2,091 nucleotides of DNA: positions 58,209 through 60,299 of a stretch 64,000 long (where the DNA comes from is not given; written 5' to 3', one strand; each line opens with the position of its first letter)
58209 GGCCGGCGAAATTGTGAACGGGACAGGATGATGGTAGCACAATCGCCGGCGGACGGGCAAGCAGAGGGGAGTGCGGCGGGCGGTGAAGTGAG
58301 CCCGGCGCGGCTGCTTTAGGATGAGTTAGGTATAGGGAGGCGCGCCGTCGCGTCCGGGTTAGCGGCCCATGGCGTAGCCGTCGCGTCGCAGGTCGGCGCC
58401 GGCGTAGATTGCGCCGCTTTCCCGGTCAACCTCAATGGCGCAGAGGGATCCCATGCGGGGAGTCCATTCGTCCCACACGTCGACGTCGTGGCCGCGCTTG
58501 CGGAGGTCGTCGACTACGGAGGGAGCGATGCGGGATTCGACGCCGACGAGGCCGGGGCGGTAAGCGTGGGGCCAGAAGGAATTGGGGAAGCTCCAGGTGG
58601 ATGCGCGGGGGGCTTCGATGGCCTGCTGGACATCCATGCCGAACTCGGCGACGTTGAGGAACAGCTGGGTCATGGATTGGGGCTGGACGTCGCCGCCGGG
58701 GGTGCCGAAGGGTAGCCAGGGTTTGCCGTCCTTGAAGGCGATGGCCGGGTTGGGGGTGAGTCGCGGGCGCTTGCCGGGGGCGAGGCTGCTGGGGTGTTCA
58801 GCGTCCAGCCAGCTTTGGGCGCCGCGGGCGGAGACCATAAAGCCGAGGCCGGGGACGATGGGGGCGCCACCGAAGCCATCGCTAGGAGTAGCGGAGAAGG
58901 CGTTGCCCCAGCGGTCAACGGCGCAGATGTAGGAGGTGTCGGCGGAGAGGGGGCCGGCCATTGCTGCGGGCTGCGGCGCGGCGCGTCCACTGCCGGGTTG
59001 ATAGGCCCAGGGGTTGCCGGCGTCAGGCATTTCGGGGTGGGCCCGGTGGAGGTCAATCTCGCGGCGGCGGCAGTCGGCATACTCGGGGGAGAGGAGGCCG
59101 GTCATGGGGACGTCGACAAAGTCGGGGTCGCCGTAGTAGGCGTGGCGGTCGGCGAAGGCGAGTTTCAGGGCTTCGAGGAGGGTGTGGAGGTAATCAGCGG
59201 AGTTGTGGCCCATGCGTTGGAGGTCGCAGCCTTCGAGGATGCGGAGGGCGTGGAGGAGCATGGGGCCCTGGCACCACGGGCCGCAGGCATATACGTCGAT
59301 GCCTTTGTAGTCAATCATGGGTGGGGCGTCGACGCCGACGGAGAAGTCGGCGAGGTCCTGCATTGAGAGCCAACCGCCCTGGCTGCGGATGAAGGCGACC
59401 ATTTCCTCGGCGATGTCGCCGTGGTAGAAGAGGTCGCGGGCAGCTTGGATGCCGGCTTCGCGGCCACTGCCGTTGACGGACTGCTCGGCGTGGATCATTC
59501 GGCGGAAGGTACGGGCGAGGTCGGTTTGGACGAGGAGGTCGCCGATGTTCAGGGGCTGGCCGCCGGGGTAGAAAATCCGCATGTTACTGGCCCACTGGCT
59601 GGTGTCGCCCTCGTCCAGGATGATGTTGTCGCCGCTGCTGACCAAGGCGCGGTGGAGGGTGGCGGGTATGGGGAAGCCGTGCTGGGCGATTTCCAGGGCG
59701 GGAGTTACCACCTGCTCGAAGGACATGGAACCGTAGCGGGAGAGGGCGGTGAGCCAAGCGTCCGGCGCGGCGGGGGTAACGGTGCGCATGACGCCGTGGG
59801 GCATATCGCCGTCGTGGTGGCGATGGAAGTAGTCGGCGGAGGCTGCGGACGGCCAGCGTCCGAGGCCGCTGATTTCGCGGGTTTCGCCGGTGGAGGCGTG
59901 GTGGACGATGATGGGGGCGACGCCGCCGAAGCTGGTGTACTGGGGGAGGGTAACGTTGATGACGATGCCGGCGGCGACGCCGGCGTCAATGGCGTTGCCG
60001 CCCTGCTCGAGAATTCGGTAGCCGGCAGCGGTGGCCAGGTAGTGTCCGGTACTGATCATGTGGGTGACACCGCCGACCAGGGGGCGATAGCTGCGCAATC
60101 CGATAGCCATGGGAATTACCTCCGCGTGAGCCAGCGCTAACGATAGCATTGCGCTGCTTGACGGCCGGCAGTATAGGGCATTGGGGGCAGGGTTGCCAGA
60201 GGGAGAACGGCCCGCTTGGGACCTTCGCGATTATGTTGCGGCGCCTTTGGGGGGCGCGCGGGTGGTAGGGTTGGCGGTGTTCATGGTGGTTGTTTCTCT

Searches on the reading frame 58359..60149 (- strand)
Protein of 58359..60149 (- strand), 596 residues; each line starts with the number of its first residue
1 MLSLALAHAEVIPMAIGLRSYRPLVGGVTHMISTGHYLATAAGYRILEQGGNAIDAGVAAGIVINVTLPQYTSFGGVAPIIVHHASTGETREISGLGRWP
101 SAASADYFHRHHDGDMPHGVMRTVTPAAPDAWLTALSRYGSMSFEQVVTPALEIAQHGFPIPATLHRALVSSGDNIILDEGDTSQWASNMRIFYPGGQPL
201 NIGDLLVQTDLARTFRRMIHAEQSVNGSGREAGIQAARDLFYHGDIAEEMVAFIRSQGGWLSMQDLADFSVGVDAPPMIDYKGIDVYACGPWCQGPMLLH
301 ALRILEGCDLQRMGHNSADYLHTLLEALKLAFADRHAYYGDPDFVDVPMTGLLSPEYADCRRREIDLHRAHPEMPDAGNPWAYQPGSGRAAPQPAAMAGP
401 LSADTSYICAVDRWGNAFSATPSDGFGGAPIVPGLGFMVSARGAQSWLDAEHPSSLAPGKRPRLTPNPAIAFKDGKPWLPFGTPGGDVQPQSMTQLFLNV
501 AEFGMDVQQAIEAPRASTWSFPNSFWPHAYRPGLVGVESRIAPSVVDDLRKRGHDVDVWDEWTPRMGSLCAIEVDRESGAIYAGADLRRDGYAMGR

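Call 13: search_protein_families(library=pfam, proteins=[window:58359-60149:-])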
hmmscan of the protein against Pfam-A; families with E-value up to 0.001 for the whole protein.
window:58359-60149:- (596 aa): 1 family
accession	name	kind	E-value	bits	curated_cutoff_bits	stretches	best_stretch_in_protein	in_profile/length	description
PF01019.26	G_glu_transpept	-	6.1e-118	395.3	27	1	45-591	2-512/512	Gamma-glutamyltranspeptidase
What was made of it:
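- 58359..60110 (-): Gamma-glutamyltransferase gene downstream of copy B. It has its own promoter-like site at 60170-60199. Pfam G_glu_transpept, E = 6e-118 (call 13).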

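Call 29: find_homologous_proteins(query=window:58359-60110:-, max_evalue=1e-100)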
Query window:58359-60110:- (583 aa): 7253 proteins with E <= 1e-100 among 8000 candidates; the best 120 are listed.
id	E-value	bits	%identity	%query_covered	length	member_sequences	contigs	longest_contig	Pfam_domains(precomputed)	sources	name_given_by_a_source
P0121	0.0e+0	1198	87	100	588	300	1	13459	PF01019.28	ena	-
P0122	0.0e+0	1194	87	100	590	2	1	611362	PF01019.28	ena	-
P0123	0.0e+0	1192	87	100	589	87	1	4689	PF01019.28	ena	-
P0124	0.0e+0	1164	86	100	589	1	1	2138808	PF01019.28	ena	-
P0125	0.0e+0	1161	85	100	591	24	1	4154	PF01019.28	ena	-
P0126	0.0e+0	1156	85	100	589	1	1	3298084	PF01019.28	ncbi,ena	-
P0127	0.0e+0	1155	85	100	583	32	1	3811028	PF01019.28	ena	-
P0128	0.0e+0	1151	84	100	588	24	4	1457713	PF01019.28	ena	-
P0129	0.0e+0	1148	84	100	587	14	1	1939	PF01019.28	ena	-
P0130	0.0e+0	1148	84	100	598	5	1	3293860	PF01019.28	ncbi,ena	-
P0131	0.0e+0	1134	83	100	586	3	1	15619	PF01019.28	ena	-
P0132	0.0e+0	1091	80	100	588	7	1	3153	PF01019.28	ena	-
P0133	0.0e+0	1085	80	100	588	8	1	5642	PF01019.28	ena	-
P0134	6.7e-291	984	71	100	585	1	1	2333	PF01019.28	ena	-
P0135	8.8e-291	984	72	100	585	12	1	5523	PF01019.28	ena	-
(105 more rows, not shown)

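Call 30: find_encoding_contigs(protein=P0122, flank=3000, max_places=2)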
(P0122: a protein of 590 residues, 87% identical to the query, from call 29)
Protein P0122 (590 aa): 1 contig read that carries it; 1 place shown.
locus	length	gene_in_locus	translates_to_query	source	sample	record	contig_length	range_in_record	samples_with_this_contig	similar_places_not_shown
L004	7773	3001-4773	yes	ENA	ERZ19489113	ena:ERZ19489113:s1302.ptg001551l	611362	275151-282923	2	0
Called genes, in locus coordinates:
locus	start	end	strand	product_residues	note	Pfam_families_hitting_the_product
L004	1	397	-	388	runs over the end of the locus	PF12849:PBP_like_2, PF12727:PBP_like (weak)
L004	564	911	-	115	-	-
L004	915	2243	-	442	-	PF05195:AMP_N, PF00557:Peptidase_M24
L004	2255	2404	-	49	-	-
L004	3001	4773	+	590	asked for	PF01019:G_glu_transpept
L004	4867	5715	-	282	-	PF00520:Ion_trans, PF07885:Ion_trans_2 (weak)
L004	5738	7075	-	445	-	PF01555:N6_N4_Mtase, PF01844:HNH, PF14279:HNH_5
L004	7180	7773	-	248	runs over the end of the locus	PF00106:adh_short, PF08659:KR, PF13561:adh_short_C2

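Call 31: find_encoding_contigs(protein=P0124, flank=3000, max_places=2)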
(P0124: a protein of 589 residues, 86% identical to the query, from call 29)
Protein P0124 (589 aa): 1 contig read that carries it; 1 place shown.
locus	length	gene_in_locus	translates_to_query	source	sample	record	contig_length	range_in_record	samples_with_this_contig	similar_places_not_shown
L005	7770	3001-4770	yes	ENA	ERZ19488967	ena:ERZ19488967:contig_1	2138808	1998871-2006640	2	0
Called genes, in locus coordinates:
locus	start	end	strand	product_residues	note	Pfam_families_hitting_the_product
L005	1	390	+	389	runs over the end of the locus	PF00296:Bac_luciferase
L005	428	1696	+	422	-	PF13576:Pentapeptide_3 (faint), PF25296:Decapeptide (faint), PF00805:Pentapeptide, PF13599:Pentapeptide_4 (weak), PF00805:Pentapeptide, PF13676:TIR_2 (faint)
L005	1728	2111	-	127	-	-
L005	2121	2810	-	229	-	PF00230:MIP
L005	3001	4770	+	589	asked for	PF01019:G_glu_transpept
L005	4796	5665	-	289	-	PF00520:Ion_trans, PF07885:Ion_trans_2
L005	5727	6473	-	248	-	PF00106:adh_short, PF08659:KR, PF13561:adh_short_C2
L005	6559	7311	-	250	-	PF00106:adh_short, PF08659:KR, PF13561:adh_short_C2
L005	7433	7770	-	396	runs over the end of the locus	PF02463:SMC_N, PF13175:AAA_15, PF13476:AAA_23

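Call 32: find_encoding_contigs(protein=P0126, flank=3000, max_places=2)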
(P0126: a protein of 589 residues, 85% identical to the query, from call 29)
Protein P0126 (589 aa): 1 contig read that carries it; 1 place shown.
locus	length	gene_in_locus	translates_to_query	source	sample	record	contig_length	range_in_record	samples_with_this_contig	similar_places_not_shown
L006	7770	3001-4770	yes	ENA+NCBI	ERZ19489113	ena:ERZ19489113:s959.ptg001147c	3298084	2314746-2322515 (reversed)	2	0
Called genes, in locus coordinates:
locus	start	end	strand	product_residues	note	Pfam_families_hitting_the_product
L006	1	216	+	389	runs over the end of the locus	PF00296:Bac_luciferase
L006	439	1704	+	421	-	PF13576:Pentapeptide_3 (faint), PF25296:Decapeptide (faint), PF00805:Pentapeptide, PF13599:Pentapeptide_4 (weak), PF00805:Pentapeptide, PF13676:TIR_2 (faint)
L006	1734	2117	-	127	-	-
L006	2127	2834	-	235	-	PF00230:MIP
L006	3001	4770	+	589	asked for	PF01019:G_glu_transpept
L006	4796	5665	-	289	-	PF00520:Ion_trans, PF07885:Ion_trans_2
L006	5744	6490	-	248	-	PF00106:adh_short, PF08659:KR, PF13561:adh_short_C2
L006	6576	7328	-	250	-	PF00106:adh_short, PF08659:KR, PF13561:adh_short_C2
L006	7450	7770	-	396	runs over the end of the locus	PF02463:SMC_N, PF13175:AAA_15 (weak), PF13476:AAA_23 (weak)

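Call 62: list_cluster_members(proteins=[window:58359-60149:-, window:58359-60110:-, window:55945-57162:-, window:57214-58248:-, window:57214-58197:-, window:61299-62999:+, window:61314-62999:+, window:61275-62999:+])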
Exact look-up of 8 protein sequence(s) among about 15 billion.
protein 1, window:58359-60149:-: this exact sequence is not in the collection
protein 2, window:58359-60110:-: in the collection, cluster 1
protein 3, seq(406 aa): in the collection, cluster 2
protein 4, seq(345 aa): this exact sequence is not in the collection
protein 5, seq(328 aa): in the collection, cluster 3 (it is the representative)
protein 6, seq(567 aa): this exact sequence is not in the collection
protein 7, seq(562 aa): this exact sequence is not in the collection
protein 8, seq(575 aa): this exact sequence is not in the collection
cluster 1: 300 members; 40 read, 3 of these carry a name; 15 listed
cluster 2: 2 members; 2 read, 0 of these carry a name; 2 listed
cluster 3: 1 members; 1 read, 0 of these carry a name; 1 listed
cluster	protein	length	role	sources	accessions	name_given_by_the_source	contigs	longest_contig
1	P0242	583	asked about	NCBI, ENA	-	-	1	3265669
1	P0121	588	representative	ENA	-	-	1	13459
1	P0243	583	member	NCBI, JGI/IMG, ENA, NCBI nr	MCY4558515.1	MAG: gamma-glutamyltransferase family protein [Chloroflexi bacterium] | gamma-glutamyltransferase family protein [Chloroflexota bacterium]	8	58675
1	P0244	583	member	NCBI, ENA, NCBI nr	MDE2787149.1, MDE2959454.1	MAG: gamma-glutamyltransferase family protein [Chloroflexota bacterium] | gamma-glutamyltransferase family protein [Chloroflexota bacterium]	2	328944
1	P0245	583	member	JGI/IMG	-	gamma-glutamyltranspeptidase/glutathione hydrolase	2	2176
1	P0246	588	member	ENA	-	-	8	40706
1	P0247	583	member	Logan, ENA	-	-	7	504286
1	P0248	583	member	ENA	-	-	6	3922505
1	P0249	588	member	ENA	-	-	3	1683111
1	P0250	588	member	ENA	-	-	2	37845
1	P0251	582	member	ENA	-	-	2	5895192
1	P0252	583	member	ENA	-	-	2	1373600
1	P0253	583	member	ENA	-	-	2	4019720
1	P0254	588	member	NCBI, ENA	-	-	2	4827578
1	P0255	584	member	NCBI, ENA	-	-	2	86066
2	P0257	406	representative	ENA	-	-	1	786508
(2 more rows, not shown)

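Call 63: find_encoding_contigs(protein=P0257, flank=10000, max_places=3)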
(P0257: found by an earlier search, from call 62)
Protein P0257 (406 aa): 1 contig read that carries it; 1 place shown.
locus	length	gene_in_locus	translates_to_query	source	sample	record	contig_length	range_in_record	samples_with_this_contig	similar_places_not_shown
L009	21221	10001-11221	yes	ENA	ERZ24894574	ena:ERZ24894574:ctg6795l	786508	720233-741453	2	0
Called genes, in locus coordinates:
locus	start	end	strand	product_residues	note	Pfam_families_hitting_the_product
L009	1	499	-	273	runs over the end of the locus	PF05685:Uma2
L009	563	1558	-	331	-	PF14870:PSII_BNR (faint), PF02012:BNR (faint), PF13088:BNR_2 (faint), PF15902:Sortilin-Vps10 (faint)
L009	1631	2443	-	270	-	PF01909:NTP_transf_2 (weak), PF18765:Polbeta, PF05168:HEPN (weak)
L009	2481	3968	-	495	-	PF07690:MFS_1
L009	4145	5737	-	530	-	-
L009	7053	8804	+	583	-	PF01019:G_glu_transpept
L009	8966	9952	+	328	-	PF06574:FAD_syn, PF01687:Flavokinase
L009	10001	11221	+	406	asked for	PF00579:tRNA-synt_1b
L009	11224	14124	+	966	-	PF20464:MmeI_N, PF20465:MmeI_hel, PF20473:MmeI_Mtase, PF20466:MmeI_TRD (weak)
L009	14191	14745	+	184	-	PF05685:Uma2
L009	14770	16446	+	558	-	PF01642:MM_CoA_mutase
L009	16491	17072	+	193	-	PF05685:Uma2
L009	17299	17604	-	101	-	-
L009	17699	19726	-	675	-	PF00009:GTP_EFTU, PF22042:EF-G_D2, PF03144:GTP_EFTU_D2, PF14492:EFG_III, PF03764:EFG_IV, PF00679:EFG_C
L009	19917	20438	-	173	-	PF00075:RNase_H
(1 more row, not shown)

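Call 74: find_encoding_contigs(protein=P0121, flank=4000, max_places=3)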
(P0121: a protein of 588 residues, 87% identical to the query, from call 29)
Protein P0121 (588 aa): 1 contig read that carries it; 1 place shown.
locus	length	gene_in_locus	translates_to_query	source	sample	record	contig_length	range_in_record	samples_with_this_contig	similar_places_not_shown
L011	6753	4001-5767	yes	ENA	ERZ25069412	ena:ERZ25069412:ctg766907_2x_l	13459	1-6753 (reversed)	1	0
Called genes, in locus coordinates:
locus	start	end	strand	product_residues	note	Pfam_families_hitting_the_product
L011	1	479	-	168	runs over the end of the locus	-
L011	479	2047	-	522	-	PF13175:AAA_15 (weak), PF13304:AAA_21, PF13175:AAA_15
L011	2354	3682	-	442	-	-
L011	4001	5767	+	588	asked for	PF01019:G_glu_transpept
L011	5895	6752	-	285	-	?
